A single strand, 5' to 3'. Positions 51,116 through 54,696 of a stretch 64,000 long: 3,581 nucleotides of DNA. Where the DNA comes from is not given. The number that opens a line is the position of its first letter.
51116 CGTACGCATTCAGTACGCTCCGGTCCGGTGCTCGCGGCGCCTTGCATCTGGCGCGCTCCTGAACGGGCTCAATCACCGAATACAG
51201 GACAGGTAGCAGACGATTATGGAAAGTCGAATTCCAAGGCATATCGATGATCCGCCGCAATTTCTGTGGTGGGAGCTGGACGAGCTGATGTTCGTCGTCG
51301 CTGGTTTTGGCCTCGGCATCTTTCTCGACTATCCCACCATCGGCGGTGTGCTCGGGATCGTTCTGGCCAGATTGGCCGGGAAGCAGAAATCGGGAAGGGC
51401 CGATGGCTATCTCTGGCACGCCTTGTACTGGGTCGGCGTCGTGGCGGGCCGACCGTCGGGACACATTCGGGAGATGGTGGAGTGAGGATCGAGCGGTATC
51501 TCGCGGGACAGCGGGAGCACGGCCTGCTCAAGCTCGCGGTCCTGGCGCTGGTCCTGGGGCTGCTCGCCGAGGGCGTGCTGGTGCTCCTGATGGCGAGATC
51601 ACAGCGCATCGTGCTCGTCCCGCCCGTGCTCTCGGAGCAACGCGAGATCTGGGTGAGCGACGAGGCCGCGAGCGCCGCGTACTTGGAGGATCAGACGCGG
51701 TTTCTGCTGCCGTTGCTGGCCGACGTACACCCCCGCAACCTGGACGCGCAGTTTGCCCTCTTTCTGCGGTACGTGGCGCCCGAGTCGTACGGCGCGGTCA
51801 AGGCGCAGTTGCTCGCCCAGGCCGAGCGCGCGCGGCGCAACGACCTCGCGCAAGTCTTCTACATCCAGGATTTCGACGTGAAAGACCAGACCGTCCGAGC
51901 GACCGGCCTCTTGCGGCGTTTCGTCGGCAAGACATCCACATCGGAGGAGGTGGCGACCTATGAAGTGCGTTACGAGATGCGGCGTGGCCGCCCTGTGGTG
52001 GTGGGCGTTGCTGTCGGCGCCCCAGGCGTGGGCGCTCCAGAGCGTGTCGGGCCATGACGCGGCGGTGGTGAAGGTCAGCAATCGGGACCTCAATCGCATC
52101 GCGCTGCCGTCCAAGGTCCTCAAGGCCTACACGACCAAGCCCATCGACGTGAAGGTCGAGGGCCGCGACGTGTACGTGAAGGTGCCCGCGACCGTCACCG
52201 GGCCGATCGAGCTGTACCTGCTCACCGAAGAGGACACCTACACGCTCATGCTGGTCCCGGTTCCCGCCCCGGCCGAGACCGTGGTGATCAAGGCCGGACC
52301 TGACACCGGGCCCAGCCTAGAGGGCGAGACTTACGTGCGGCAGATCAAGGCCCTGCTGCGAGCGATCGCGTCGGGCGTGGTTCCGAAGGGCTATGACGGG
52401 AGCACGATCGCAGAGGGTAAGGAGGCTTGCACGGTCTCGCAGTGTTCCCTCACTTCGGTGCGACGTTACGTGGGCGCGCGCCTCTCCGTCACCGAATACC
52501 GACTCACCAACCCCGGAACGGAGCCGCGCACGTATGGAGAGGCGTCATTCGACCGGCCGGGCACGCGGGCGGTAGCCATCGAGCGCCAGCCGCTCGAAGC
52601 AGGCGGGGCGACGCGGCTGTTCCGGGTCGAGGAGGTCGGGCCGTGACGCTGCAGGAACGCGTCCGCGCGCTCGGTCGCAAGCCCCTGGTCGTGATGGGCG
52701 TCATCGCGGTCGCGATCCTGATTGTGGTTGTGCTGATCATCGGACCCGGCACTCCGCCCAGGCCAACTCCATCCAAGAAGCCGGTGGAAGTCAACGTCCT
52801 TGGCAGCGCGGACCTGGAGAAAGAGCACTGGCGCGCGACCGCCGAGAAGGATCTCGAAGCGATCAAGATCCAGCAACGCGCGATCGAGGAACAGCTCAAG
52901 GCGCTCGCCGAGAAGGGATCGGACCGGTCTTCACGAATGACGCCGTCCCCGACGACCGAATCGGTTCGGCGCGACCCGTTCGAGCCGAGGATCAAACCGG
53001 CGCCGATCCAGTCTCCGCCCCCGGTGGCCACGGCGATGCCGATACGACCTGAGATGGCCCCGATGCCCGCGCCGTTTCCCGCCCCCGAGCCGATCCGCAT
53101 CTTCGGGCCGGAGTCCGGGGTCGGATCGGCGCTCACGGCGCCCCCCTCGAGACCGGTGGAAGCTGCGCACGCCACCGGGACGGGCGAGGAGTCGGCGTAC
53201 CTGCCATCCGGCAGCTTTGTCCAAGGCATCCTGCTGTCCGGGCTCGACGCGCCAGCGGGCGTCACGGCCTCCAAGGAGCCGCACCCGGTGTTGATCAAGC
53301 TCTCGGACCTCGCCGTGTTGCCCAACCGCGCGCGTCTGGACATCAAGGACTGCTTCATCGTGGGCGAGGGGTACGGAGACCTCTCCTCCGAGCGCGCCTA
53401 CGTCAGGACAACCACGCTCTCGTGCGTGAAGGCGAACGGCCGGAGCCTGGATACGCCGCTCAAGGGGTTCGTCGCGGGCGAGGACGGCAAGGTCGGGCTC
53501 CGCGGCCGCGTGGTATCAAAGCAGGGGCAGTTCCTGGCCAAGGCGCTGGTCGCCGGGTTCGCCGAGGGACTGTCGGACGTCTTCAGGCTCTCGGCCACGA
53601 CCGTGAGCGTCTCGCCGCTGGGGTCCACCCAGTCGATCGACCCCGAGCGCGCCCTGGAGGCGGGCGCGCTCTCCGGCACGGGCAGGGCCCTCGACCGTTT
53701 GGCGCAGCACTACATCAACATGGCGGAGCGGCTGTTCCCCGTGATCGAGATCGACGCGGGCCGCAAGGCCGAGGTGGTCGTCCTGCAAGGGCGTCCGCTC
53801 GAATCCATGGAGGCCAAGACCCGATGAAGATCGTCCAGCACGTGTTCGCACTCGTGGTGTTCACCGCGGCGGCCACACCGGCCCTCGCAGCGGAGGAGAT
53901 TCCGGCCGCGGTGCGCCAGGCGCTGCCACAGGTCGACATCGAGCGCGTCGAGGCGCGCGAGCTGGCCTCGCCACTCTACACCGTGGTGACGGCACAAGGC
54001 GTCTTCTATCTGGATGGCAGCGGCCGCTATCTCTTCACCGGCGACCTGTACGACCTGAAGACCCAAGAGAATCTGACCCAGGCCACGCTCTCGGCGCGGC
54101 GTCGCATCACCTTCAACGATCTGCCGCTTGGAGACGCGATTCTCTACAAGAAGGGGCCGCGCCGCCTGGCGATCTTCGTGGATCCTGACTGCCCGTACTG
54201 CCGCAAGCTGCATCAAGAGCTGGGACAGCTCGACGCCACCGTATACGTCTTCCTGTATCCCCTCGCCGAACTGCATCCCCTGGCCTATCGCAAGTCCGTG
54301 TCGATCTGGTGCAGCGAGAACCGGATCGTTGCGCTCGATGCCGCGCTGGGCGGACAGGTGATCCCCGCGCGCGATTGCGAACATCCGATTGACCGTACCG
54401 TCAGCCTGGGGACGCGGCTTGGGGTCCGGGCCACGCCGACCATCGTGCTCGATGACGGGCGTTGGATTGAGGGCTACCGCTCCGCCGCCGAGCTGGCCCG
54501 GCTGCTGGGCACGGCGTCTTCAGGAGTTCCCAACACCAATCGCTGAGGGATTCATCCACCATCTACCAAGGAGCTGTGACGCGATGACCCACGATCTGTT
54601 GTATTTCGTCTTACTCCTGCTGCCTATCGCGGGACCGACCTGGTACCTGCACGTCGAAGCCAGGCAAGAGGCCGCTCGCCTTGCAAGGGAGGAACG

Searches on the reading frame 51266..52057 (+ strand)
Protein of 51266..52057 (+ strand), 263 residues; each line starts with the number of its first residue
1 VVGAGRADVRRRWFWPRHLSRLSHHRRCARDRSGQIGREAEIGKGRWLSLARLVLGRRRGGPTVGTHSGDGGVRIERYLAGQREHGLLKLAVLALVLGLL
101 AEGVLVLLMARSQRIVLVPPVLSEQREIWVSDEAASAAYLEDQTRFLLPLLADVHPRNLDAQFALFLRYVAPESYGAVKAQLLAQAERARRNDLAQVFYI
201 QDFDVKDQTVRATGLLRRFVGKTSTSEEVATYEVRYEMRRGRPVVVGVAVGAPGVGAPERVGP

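Call 68: search_protein_families(library=pfam, proteins=[window:51266-52057:+], max_evalue=0.0001)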
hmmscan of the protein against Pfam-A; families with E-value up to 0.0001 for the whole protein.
window:51266-52057:+ (263 aa): 1 family
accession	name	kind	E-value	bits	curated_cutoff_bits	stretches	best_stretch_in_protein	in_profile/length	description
PF05309.16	TraE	-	5e-38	130.8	24.8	1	83-247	15-179/182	TraE protein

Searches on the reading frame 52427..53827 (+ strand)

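Call 68: search_protein_families(library=pfam, proteins=[window:52427-53827:+], max_evalue=0.0001)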
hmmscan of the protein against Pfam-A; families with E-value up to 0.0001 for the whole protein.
window:52427-53827:+ (466 aa): 1 family
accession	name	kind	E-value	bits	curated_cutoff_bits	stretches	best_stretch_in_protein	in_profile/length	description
PF03743.19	TrbI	-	2.6e-35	122.4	35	1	258-455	1-185/188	Bacterial conjugation TrbI-like protein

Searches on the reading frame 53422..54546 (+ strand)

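Call 68: search_protein_families(library=pfam, proteins=[window:53422-54546:+], max_evalue=0.0001)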
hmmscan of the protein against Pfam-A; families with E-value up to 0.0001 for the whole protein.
window:53422-54546:+ (374 aa): 3 families
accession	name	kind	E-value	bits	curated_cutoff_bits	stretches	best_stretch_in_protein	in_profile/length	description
PF13098.12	Thioredoxin_2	-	6.1e-22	78.4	27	1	244-362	4-104/104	Thioredoxin-like domain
PF10411.14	DsbC_N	-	1.4e-15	57.1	25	1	155-220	5-70/70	Disulfide bond isomerase protein N-terminal domain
PF13462.12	Thioredoxin_4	-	4.9e-05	24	23.2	0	245-270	13-38/165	Thioredoxin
